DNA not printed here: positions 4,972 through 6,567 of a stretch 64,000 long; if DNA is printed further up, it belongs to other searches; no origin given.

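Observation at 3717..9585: Co-directional RuBisCO-like protein cluster (aldolase-SDR fusion, LsrF-type aldolase/thiolase, RLP, SDR): a compact ketose-phosphate pathway with no assigned chemistry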

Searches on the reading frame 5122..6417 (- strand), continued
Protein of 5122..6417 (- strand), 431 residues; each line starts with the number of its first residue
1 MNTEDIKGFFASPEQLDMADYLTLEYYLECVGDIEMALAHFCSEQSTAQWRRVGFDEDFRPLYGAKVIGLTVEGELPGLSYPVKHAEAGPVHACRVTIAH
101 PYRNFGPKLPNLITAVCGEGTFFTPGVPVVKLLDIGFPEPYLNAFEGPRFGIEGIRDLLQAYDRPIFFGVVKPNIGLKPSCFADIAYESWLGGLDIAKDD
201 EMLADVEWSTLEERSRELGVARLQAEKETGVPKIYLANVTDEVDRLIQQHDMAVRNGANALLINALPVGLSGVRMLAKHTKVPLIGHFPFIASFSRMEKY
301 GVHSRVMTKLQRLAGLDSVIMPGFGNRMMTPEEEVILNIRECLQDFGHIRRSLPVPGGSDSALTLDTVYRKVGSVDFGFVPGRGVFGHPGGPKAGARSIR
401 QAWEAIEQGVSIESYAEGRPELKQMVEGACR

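Call 53: search_solved_structures(query=window:5122-6417:-, max_evalue=1e-45, show_alignments=5)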
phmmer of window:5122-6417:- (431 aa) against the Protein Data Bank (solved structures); distinct sequences matched with E-value up to 1e-45: 6.
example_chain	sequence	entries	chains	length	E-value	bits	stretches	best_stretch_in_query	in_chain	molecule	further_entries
1tel_A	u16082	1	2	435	2e-227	758.4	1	1-427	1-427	ribulose bisphosphate carboxylase, large subunit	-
1ykw_A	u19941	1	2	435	7.4e-227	756.5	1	1-427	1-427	RuBisCO-like protein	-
2qyg_A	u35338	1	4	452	7.8e-197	657.6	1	2-424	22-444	Ribulose bisphosphate carboxylase-like protein 2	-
6hun_A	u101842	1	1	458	1e-49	172.7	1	96-427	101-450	Ribulose bisphosphate carboxylase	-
2cwx_A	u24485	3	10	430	1.2e-49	172.6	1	97-426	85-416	Ribulose bisphosphate carboxylase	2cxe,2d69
3nwr_A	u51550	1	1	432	4.4e-48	167.4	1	20-425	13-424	A rubisco-like protein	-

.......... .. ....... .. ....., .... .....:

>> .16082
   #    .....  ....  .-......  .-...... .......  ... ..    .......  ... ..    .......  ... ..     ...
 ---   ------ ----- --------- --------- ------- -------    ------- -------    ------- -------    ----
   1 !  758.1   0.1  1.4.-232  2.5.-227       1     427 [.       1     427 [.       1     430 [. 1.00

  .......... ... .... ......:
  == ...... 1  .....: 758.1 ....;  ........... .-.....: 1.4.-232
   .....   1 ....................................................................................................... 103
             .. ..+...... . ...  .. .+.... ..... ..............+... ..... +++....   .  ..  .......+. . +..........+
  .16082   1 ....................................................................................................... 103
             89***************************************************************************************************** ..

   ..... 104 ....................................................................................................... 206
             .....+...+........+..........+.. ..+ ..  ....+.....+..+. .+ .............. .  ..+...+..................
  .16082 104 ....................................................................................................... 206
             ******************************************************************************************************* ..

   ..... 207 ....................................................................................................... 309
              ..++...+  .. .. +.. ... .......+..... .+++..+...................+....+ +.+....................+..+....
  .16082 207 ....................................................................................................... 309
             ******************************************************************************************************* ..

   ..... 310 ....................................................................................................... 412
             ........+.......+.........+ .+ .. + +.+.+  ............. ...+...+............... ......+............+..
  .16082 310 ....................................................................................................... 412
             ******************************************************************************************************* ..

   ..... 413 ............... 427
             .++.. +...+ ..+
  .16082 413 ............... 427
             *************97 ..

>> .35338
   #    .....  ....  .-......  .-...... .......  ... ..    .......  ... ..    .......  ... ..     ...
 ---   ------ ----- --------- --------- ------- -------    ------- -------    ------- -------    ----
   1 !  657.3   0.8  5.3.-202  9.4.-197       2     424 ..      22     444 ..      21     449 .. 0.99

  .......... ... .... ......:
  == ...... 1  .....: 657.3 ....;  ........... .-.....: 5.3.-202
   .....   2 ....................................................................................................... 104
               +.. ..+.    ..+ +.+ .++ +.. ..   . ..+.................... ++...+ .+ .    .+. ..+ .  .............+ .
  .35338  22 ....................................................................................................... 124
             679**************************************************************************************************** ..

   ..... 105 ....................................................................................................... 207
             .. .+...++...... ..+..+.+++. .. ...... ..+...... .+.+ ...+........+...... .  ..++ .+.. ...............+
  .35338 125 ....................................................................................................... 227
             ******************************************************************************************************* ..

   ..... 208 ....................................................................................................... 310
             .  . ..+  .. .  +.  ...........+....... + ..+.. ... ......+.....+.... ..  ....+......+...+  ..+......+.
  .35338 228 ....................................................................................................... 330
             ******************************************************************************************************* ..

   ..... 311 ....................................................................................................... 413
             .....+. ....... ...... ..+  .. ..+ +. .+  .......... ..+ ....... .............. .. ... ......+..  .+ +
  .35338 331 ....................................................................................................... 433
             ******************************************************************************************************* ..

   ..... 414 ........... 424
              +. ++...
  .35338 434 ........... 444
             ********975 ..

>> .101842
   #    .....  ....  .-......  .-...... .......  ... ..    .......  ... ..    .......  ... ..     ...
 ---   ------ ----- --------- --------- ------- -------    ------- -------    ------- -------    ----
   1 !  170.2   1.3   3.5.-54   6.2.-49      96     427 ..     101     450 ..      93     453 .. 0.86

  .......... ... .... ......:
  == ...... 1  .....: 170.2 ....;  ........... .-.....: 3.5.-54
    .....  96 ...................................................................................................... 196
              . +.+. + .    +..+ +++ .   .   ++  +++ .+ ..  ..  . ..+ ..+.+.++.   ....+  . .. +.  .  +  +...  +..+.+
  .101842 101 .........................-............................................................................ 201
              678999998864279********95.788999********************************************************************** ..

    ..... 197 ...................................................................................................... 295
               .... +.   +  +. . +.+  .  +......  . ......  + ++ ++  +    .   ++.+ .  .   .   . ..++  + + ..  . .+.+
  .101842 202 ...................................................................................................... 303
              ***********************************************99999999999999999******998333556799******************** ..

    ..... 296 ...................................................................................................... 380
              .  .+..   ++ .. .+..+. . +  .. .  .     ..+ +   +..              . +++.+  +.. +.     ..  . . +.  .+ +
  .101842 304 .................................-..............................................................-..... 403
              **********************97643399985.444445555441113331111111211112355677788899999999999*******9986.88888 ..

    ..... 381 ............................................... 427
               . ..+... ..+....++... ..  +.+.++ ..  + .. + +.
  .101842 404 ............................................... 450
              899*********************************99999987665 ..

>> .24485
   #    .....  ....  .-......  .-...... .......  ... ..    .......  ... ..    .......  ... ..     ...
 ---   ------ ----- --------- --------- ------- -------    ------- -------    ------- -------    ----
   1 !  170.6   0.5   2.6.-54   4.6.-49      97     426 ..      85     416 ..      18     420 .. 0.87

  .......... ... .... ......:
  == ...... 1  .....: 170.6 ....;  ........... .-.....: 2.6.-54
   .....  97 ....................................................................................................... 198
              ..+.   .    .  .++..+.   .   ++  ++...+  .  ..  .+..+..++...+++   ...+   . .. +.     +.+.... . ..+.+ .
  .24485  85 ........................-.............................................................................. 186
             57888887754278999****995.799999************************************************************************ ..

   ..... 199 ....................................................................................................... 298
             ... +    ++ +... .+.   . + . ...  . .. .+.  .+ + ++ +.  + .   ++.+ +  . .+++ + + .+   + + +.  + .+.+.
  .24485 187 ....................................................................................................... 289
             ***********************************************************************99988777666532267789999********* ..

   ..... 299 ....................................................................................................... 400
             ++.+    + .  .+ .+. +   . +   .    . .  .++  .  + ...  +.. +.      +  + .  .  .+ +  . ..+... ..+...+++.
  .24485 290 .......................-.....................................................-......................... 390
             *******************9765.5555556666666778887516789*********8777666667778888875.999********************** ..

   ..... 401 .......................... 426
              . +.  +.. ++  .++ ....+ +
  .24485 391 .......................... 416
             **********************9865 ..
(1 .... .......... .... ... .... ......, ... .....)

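Call 81: search_protein_families(library=pfam, proteins=[L014:11005-12051:+, L009:12989-13888:+, L038:12025-12759:+, L020:10655-11173:+, L036:3177-3788:-, L081:7569-7997:+, L173:8324-8794:+, L173:17052-17816:+, L173:6114-7382:+], max_evalue=0.0001)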
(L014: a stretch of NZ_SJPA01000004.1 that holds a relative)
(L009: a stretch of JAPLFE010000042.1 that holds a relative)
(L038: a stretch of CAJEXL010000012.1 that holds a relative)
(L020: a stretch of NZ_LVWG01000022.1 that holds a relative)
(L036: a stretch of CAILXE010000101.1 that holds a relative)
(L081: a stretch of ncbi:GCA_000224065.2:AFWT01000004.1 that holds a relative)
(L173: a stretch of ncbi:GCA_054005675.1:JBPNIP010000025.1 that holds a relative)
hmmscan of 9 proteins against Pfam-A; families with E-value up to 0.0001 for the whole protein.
L014:11005-12051:+ (348 aa): 2 families
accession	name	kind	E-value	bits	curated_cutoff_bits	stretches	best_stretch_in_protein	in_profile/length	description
PF00483.29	NTP_transferase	-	3.2e-74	250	21.2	1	58-297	1-243/245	Nucleotidyl transferase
PF12804.13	NTP_transf_3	-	7.7e-08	33.1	27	1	59-170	1-101/160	MobA-like NTP transferase domain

L009:12989-13888:+ (299 aa): 6 families
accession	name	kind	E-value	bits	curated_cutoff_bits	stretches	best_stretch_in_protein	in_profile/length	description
PF04321.23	RmlD_sub_bind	-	7.6e-101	337.4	27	1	1-284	1-285/287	RmlD substrate binding domain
PF01370.27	Epimerase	-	1.1e-21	77.7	20.9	1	3-205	1-233/240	NAD dependent epimerase/dehydratase family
PF16363.11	GDP_Man_Dehyd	-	9.5e-12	45.4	27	1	31-162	55-195/332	GDP-mannose 4,6 dehydratase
PF02719.21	Polysacc_synt_2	-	1.6e-06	28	20.2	1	35-105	61-132/293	Polysaccharide biosynthesis protein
PF07993.18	NAD_binding_4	-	2.1e-06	27.5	20.1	1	40-150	79-206/258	Male sterility protein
PF01073.25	3Beta_HSD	-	3.6e-05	23.4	22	0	32-197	49-229/280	3-beta hydroxysteroid dehydrogenase/isomerase family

L038:12025-12759:+ (244 aa): 1 family
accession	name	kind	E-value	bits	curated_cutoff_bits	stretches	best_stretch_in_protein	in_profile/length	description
PF00908.23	dTDP_sugar_isom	-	2.2e-66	223.1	27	1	54-223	2-166/168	dTDP-4-dehydrorhamnose 3,5-epimerase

L020:10655-11173:+ (172 aa): 0 families

L036:3177-3788:- (203 aa): 3 families
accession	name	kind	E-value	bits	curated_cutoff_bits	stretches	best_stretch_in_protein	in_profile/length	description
PF21982.2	RecX_HTH1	-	2.4e-15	56.7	26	1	47-86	1-40/40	RecX, first three-helix domain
PF02631.22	RecX_HTH2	-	2.8e-12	47.1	26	1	93-134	1-42/42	RecX, second three-helix domain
PF21981.2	RecX_HTH3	-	1.1e-10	42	26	1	146-184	10-48/48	RecX, third three-helix domain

L081:7569-7997:+ (142 aa): 1 family
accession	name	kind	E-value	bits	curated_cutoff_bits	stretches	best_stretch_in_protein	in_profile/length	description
PF01894.22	UPF0047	-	7.1e-32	110.5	27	1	20-138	1-117/117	Uncharacterised protein family UPF0047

L173:8324-8794:+ (156 aa): 1 family
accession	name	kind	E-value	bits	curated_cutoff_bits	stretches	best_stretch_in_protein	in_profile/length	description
PF02502.23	LacAB_rpiB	-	1.5e-51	174.5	24.7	1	3-142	1-138/138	Ribose/Galactose Isomerase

L173:17052-17816:+ (254 aa): 1 family
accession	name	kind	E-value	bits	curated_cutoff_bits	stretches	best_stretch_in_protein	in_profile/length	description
PF00596.27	Aldolase_II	-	2.6e-20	73.5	22.2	1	20-216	12-181/183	Class II Aldolase and Adducin N-terminal domain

L173:6114-7382:+ (422 aa): 2 families
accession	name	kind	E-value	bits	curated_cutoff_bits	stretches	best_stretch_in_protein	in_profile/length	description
PF23189.1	UPF0261_C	-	9.8e-72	241.2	27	1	189-404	1-218/218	Uncharacterised protein family (UPF0261) C-terminal domain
PF06792.17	UPF0261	-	1.5e-60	204.6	27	1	5-181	1-174/176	Uncharacterised protein family (UPF0261) N-terminal domain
